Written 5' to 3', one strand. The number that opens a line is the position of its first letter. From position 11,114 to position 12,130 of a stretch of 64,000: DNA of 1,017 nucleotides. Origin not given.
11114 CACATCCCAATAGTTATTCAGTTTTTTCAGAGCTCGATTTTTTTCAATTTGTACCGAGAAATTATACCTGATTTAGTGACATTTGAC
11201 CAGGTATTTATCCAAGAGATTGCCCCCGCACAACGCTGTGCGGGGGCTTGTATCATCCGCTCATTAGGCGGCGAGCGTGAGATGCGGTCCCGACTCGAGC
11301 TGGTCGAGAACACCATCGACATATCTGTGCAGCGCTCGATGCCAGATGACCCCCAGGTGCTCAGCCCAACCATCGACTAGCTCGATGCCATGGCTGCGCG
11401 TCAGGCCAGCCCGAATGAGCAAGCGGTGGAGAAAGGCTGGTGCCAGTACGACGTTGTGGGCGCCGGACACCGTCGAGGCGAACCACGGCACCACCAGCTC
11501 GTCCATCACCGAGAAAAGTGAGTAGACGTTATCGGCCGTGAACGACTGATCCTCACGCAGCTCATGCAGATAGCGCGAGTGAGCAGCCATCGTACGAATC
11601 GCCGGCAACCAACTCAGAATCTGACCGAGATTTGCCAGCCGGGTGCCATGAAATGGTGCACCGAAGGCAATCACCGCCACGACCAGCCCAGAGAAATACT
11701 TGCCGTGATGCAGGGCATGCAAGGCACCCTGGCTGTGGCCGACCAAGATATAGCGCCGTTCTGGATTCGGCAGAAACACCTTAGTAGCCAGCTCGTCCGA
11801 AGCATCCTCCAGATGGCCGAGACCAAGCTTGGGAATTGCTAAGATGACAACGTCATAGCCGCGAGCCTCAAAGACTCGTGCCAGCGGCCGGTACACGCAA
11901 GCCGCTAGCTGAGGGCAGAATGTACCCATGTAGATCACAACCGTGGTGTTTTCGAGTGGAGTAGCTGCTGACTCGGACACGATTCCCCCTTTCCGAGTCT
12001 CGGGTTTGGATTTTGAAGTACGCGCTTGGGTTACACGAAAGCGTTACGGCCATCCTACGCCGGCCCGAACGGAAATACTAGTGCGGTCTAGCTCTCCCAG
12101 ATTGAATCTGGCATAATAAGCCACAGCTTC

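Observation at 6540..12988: Concentration of lipid-scavenging and remodelling enzymes in a reduced genome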

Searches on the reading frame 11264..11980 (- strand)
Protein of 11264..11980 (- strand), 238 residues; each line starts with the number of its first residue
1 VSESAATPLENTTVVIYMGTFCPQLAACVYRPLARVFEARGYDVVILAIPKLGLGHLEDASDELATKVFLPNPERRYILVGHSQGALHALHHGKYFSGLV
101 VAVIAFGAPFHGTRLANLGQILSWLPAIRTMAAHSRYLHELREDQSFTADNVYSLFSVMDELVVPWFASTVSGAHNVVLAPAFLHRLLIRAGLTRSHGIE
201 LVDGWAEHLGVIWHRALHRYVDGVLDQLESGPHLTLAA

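Call 3: search_protein_families(library=pfam, proteins=[window:11264-11980:-], max_evalue=0.01)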
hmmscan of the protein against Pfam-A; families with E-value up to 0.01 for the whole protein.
window:11264-11980:- (238 aa): 2 families
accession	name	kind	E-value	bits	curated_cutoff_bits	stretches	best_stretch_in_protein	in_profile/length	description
PF12697.13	Abhydrolase_6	-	5.1e-06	27.7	26.3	1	40-174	26-151/217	Alpha/beta hydrolase family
PF12146.15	Hydrolase_4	-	0.0021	17.8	27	1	63-145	64-146/239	Serine aminopeptidase, S33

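Call 4: search_protein_families(library=ncbifam, proteins=[window:11264-11980:-], max_evalue=0.01)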
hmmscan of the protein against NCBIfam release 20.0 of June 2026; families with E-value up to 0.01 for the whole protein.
window:11264-11980:- (238 aa): 0 families

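Call 12: search_solved_structures(query=window:11264-11980:-, max_evalue=1)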
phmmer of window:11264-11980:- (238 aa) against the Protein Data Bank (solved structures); distinct sequences matched with E-value up to 1: 12.
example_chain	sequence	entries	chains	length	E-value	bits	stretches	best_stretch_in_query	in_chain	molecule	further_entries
7x2p_A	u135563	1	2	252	2.7e-06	30.2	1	61-171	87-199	Putative lipase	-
5h6b_A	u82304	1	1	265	0.0039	19.8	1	53-131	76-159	Putative secreted lipase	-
5h6g_A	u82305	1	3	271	0.0041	19.8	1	53-131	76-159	Putative secreted lipase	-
6wpx_A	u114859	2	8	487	0.12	15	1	74-121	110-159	BlEst2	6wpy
8uqu_A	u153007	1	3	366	0.32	13.6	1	129-229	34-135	Fido domain-containing protein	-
7cof_A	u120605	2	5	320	0.34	13.5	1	76-126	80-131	Alpha/beta hydrolase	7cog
1hqd_A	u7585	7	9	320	0.34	13.5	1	76-126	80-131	LIPASE | TRIACYL-GLYCEROL-HYDROLASE | TRIACYL-GLYCEROL HYDROLASE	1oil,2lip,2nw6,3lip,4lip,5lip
1ys1_X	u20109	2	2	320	0.34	13.5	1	76-126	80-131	Lipase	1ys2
1qge_D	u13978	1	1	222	0.5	12.9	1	76-120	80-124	PROTEIN (TRIACYLGLYCEROL HYDROLASE)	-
8xy5_A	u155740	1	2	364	0.53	12.8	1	75-126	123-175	Alpha/beta hydrolase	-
1tah_B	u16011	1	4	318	0.93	12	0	76-120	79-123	LIPASE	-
1cvl_A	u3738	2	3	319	0.94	12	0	76-120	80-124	TRIACYLGLYCEROL HYDROLASE | Lipase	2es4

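Call 40: find_homologous_proteins(query=window:11264-11980:-, max_evalue=0.001)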
Query window:11264-11980:- (238 aa): 42 proteins with E <= 0.001 among 800 candidates.
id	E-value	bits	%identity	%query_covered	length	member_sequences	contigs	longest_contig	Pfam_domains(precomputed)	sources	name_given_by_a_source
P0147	1.6e-154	530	99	100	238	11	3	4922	PF12697.14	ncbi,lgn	-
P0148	2.0e-135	468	88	100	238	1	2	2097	PF12697.14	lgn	-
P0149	1.7e-103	363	68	93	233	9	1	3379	-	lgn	-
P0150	3.2e-103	362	73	94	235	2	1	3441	PF12697.14,PF00561.27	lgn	-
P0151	2.8e-102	359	74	94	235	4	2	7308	PF00561.27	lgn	-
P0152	6.3e-101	355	72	94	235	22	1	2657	PF12697.14,PF00561.27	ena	-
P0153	1.2e-98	347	71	95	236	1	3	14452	PF12697.14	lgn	-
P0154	9.8e-95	334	67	96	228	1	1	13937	-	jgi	jgi:pimeloyl-ACP methyl ester carboxylesterase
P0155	9.9e-94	331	65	97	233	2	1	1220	PF00561.27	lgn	-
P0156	1.0e-92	328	65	97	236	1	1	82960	PF12697.14,PF00561.27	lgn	-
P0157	3.2e-92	326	68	96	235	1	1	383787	PF12697.14,PF00561.27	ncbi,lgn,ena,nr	ncbi:hypothetical protein IT414_02230 [bacterium]|nr:hypothetical protein [bacterium]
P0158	3.9e-92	326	65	94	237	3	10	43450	PF00561.27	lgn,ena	-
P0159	1.8e-91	324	66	93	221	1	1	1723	PF00561.27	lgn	-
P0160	2.7e-91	323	68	92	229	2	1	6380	PF00561.27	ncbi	-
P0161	5.8e-89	316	67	92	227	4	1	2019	PF00561.27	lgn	-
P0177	7.9e-53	197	46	95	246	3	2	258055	-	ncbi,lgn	-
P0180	4.2e-51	192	43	97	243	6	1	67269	-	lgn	-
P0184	1.1e-49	187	45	97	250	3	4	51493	PF12697.14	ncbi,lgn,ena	-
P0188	5.8e-8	50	32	69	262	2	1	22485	PF02089.22,PF12697.14,PF01674.25,PF02450.22,PF00561.27,PF24096.3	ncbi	-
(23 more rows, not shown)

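Call 59: search_solved_structures(query=A2, max_evalue=0.1, show_alignments=1)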
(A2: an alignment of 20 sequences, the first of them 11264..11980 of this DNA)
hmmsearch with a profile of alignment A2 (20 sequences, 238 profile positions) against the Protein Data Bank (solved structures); distinct sequences matched with E-value up to 0.1: 82 (the best 60 are shown).
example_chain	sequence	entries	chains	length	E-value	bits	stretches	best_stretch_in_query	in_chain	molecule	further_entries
5h6b_A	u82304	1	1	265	1.7e-16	63.2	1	8-178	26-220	Putative secreted lipase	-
5h6g_A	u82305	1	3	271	1.9e-16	63.1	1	8-178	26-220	Putative secreted lipase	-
3w9u_A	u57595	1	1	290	2.1e-09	40.1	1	31-122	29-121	Putative lipase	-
4gw3_A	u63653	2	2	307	2.1e-09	40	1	31-122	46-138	Putative lipase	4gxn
6jd9_A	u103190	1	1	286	2.2e-09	40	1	32-122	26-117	Alpha/beta hydrolase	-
4hs9_A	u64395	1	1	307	2.3e-09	40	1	31-122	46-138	Lipase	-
8xy5_A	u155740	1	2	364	2.7e-09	39.7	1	26-121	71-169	Alpha/beta hydrolase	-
7x2p_A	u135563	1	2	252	3.2e-09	39.5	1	60-144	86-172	Putative lipase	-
6cl4_A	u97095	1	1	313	3.4e-09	39.4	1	32-141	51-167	Lipase C12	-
1hqd_A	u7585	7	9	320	6.9e-09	38.4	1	34-120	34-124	LIPASE | TRIACYL-GLYCEROL-HYDROLASE | TRIACYL-GLYCEROL HYDROLASE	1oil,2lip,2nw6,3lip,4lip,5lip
1ys1_X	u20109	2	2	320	6.9e-09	38.4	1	34-120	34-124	Lipase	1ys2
1qge_D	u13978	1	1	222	7.8e-09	38.2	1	65-120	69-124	PROTEIN (TRIACYLGLYCEROL HYDROLASE)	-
7cof_A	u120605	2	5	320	1.6e-08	37.2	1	66-121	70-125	Alpha/beta hydrolase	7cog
1cvl_A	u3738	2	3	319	1.6e-08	37.2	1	65-120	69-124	TRIACYLGLYCEROL HYDROLASE | Lipase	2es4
1tah_B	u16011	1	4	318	1.6e-08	37.2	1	65-120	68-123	LIPASE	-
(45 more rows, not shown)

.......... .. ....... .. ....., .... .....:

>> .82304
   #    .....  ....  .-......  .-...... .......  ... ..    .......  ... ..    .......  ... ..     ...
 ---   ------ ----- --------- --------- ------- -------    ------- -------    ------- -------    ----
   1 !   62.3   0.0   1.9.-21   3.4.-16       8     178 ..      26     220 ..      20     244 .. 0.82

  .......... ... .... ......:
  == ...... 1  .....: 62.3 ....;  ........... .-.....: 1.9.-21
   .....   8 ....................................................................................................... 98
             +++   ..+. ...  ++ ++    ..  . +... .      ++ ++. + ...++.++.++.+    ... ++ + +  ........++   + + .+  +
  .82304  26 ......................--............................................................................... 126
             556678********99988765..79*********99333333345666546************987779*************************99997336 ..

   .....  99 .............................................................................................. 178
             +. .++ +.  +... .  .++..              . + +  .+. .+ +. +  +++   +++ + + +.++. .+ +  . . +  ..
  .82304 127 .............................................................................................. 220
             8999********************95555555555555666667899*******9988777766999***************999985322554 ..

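Call 89: list_cluster_members(proteins=[P0188, P0007, P0012, P0019, P0031, P0042, P0074, P0146, P0177, P0184])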
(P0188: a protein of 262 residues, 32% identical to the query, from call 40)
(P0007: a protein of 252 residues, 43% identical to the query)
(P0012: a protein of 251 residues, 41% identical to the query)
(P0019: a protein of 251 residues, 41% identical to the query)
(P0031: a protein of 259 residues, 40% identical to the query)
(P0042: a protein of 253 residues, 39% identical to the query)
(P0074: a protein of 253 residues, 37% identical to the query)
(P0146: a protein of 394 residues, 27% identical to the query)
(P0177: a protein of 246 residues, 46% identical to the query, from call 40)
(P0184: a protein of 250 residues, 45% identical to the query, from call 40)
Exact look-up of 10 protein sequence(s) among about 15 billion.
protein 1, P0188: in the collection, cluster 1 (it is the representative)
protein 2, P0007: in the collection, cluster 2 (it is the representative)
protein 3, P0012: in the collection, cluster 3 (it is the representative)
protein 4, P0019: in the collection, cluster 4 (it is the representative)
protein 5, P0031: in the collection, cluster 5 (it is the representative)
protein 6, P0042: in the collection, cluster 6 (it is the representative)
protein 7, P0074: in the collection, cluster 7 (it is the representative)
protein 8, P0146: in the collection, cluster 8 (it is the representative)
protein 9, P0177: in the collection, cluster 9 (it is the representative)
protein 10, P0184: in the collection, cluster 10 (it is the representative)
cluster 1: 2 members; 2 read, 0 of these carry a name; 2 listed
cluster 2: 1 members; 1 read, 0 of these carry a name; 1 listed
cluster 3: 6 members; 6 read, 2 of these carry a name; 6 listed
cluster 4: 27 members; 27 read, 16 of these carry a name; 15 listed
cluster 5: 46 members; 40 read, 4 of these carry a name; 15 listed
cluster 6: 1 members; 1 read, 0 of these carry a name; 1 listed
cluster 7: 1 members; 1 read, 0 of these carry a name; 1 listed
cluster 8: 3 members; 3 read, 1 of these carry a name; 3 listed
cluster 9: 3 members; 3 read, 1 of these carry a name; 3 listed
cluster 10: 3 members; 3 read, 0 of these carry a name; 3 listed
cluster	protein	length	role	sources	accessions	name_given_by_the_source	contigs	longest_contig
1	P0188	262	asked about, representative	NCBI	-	-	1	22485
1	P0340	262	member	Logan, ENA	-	-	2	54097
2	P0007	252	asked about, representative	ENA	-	-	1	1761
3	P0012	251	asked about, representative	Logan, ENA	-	-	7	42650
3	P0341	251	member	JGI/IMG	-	stearoyl-CoA desaturase (Delta-9 desaturase)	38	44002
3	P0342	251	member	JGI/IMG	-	stearoyl-CoA desaturase (Delta-9 desaturase)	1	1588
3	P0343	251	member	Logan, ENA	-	-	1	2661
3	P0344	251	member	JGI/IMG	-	-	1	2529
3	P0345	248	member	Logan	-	-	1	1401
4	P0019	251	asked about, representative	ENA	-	-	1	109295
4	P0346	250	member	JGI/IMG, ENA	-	stearoyl-CoA desaturase (Delta-9 desaturase)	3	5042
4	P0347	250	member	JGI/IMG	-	stearoyl-CoA desaturase (delta-9 desaturase)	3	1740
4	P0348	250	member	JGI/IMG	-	stearoyl-CoA desaturase (delta-9 desaturase)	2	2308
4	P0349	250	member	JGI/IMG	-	stearoyl-CoA desaturase (Delta-9 desaturase)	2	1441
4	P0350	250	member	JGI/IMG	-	stearoyl-CoA desaturase (delta-9 desaturase)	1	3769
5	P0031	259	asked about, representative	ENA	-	-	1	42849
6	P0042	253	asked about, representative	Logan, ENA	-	-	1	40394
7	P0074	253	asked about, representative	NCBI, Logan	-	-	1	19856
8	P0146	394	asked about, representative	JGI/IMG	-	-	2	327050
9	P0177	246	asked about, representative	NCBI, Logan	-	-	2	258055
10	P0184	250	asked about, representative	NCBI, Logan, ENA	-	-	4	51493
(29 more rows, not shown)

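Call 101: find_encoding_contigs(protein=P0177, flank=6000, max_places=1)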
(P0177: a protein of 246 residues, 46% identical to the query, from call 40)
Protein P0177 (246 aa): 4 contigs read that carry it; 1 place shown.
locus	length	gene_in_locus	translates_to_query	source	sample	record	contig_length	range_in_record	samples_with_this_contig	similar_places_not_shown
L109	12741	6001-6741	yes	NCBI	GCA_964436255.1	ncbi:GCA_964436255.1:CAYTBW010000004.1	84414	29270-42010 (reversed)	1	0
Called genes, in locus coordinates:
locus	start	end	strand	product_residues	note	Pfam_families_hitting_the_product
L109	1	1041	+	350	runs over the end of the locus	-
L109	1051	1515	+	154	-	PF18908:DUF5663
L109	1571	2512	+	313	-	PF00005:ABC_tran, PF13175:AAA_15 (faint), PF13304:AAA_21 (weak), PF13732:DrrA1-3_C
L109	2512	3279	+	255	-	PF01061:ABC2_membrane, PF12698:ABC2_membrane_3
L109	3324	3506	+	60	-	-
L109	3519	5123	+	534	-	PF07690:MFS_1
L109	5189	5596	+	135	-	PF19850:DUF6325 (weak)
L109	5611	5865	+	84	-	PF09851:SHOCT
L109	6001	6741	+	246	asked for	-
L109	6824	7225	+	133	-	PF07883:Cupin_2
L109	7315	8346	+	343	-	PF02547:Queuosine_synth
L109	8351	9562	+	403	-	PF01702:TGT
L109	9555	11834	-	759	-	PF16927:HisKA_7TM, PF00989:PAS (faint), PF08448:PAS_4 (weak), PF13188:PAS_8 (faint), PF13596:PAS_10 (faint), PF13426:PAS_9 (weak), PF00512:HisKA, PF02518:HATPase_c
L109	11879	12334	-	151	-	-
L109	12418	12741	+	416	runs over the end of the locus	PF00587:tRNA-synt_2b, PF03129:HGTP_anticodon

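Call 102: find_encoding_contigs(protein=P0156, flank=6000, max_places=1)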
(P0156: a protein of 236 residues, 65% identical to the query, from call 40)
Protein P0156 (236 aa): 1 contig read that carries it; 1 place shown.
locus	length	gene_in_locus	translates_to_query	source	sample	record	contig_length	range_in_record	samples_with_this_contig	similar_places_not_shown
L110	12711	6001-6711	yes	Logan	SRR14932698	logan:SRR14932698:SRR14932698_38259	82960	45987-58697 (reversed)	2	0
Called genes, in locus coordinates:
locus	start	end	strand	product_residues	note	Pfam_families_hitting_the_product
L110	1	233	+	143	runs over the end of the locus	PF00886:Ribosomal_S16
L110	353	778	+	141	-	PF13083:KH_KhpA-B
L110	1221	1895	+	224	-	PF01746:tRNA_m1G_MT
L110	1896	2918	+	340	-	PF02547:Queuosine_synth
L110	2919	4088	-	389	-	PF00188:CAP (weak)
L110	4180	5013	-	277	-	PF00487:FA_desaturase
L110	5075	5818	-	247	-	PF13367:PrsW-protease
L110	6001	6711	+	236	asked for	PF12697:Abhydrolase_6 (weak), PF00561:Abhydrolase_1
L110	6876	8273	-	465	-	PF09362:DUF1996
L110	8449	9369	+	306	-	-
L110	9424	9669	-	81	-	-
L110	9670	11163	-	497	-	PF00239:Resolvase, PF07508:Recombinase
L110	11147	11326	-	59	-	-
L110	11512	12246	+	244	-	PF13814:Replic_Relax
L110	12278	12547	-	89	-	PF23907:DUF7249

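Call 103: find_encoding_contigs(protein=P0180, flank=6000, max_places=1)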
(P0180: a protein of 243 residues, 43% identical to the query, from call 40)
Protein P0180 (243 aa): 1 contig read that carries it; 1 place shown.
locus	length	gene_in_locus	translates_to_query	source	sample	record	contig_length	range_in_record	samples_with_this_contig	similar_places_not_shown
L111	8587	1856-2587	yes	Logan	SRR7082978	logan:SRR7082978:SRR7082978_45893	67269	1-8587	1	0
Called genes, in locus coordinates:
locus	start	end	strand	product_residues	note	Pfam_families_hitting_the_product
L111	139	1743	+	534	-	PF07690:MFS_1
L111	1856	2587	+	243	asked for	-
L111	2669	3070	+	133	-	PF07883:Cupin_2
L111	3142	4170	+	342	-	PF02547:Queuosine_synth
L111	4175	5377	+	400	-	PF01702:TGT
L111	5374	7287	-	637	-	PF16927:HisKA_7TM (weak), PF00989:PAS (faint), PF13188:PAS_8 (faint), PF08448:PAS_4 (faint), PF13426:PAS_9 (faint), PF00512:HisKA, PF02518:HATPase_c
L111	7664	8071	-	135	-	-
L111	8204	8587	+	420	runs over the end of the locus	PF00587:tRNA-synt_2b, PF03129:HGTP_anticodon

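Call 105: search_protein_families(library=ncbifam, proteins=[L109:3519-5123:+, L109:6824-7225:+, L110:2919-4088:-], max_evalue=0.001)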
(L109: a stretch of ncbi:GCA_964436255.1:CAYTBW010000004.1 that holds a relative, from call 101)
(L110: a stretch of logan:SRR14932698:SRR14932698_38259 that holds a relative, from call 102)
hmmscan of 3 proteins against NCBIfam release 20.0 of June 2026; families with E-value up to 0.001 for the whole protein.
L109:3519-5123:+ (534 aa): 34 families (the best 25 are shown)
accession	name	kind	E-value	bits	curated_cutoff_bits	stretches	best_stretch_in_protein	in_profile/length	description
TIGR00711.1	efflux_EmrB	subfamily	6.1e-47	160.5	230.2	1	9-469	4-441/485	DHA2 family efflux MFS transporter permease subunit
NF011571.1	PRK14995.1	subfamily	2e-34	119.2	701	1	8-520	7-489/493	SmvA family efflux MFS transporter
NF000089.1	qac_MFS_AB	exception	3.3e-26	92.1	900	1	7-436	19-425/514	QacA/B family quaternary ammonium compound efflux MFS transporter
NF000025.1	MFS_efflux_tcmA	exception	1.9e-24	86.3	999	1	9-443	28-438/538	tetracenomycin C efflux MFS transporter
NF033896.2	MFS_LfrA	equivalog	5.9e-23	81.2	825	1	9-466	22-454/504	efflux MFS transporter LfrA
NF000031.1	MFS_efflux_LmrA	exception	1.3e-22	80.2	850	1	8-431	32-432/484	lincomycin efflux MFS transporter Lmr(A)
NF000391.1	EmrB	exception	3.6e-21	75.4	925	1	9-436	13-418/501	multidrug efflux MFS transporter permease subunit EmrB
NF007799.0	PRK10504.1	subfamily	7.3e-21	74.6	426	1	9-437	12-414/471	multidrug transporter subunit MdtD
NF040895.2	MFS_effux_SdrM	equivalog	6.8e-20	71.6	550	2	246-444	218-412/441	multidrug efflux MFS transporter SdrM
NF012169.0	qepA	equivalog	5.2e-18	65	1075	1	9-447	23-425/511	fluoroquinolone efflux MFS transporter QepA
NF012184.0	tet_MFS_45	exception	3.4e-17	62.5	975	1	5-209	12-213/458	tetracycline efflux MFS transporter Tet(45)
NF012175.1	tet_MFS_L_K_45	equivalog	1.6e-16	60.2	650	1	8-210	1-200/444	Tet(L)/Tet(K)/Tet(45) family tetracycline efflux MFS transporter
NF012180.1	tet_MFS_43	exception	1.8e-16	60.3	999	1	9-438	23-429/484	tetracycline efflux MFS transporter Tet(43)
NF012185.0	tet_MFS_L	exception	2.4e-16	59.7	925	1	6-212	13-216/457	tetracycline efflux MFS transporter Tet(L)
TIGR00710.1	efflux_Bcr_CflA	subfamily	2.1e-13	50.5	200.9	1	4-270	2-272/385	Bcr/CflA family efflux MFS transporter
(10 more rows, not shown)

L109:6824-7225:+ (133 aa): 0 families

L110:2919-4088:- (389 aa): 1 family
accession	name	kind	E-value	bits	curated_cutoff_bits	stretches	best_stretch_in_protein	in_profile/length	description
TIGR02909.1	spore_YkwD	subfamily_domain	3.7e-06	26.9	171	1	312-373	61-124/127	uncharacterized protein, YkwD family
